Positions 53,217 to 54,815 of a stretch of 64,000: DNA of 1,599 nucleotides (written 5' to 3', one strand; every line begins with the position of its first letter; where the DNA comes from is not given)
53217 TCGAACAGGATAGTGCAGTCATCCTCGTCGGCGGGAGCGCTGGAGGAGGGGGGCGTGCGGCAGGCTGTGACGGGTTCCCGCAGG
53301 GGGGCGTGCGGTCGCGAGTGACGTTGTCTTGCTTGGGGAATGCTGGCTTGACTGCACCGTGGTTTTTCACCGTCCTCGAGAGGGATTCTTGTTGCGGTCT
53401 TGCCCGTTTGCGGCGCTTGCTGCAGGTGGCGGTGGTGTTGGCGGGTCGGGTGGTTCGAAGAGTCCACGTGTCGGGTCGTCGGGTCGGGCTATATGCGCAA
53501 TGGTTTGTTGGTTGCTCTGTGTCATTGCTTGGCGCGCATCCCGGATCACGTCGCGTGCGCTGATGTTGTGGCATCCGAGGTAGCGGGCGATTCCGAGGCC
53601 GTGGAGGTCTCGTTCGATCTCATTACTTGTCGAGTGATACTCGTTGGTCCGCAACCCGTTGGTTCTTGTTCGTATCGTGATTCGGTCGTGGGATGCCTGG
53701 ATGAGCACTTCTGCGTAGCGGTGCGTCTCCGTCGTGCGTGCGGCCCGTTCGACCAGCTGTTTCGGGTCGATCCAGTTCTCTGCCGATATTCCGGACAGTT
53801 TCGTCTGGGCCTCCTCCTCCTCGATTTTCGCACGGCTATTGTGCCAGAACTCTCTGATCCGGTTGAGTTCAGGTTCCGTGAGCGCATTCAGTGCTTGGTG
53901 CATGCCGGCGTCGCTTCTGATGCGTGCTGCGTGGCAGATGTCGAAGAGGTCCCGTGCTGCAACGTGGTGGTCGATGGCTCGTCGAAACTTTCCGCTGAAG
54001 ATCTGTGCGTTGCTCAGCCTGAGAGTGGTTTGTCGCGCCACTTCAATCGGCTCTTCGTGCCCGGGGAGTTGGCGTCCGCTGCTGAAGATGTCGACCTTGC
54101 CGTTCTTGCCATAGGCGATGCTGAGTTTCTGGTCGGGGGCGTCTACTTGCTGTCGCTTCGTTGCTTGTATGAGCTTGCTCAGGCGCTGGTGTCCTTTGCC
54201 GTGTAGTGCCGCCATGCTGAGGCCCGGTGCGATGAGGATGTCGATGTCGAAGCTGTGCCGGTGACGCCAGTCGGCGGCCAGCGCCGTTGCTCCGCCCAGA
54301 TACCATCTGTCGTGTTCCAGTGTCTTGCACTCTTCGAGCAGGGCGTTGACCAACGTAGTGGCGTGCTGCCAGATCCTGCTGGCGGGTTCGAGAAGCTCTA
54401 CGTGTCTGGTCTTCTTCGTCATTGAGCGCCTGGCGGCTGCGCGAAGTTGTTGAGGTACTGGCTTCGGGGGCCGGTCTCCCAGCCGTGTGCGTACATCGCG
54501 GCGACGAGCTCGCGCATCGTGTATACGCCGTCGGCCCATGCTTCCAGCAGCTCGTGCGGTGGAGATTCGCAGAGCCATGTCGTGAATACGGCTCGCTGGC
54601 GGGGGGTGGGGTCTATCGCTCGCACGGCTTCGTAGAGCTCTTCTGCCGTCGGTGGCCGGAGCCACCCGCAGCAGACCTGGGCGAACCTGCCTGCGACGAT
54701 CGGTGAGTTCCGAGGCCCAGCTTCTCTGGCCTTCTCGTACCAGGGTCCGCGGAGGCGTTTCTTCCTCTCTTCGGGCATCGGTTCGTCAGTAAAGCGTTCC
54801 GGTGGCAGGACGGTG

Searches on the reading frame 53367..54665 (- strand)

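Call 26: search_protein_families(library=pfam, proteins=[window:53367-54665:-], max_evalue=0.01)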
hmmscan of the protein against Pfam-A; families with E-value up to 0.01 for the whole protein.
window:53367-54665:- (432 aa): 1 family
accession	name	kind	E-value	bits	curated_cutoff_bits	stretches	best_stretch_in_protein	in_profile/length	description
PF08843.17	AbiEii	-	2.1e-07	31.6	22.5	1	112-255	5-177/238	Nucleotidyl transferase AbiEii toxin, Type IV TA system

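Call 27: search_protein_families(library=padloc, proteins=[window:53367-54665:-], max_evalue=0.01)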
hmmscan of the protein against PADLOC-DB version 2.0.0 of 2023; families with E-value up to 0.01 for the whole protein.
window:53367-54665:- (432 aa): 1 family
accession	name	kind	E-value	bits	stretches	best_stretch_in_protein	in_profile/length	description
PDLC02305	AbiEii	-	0.0093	13.2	0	209-291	154-234/306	AbiEii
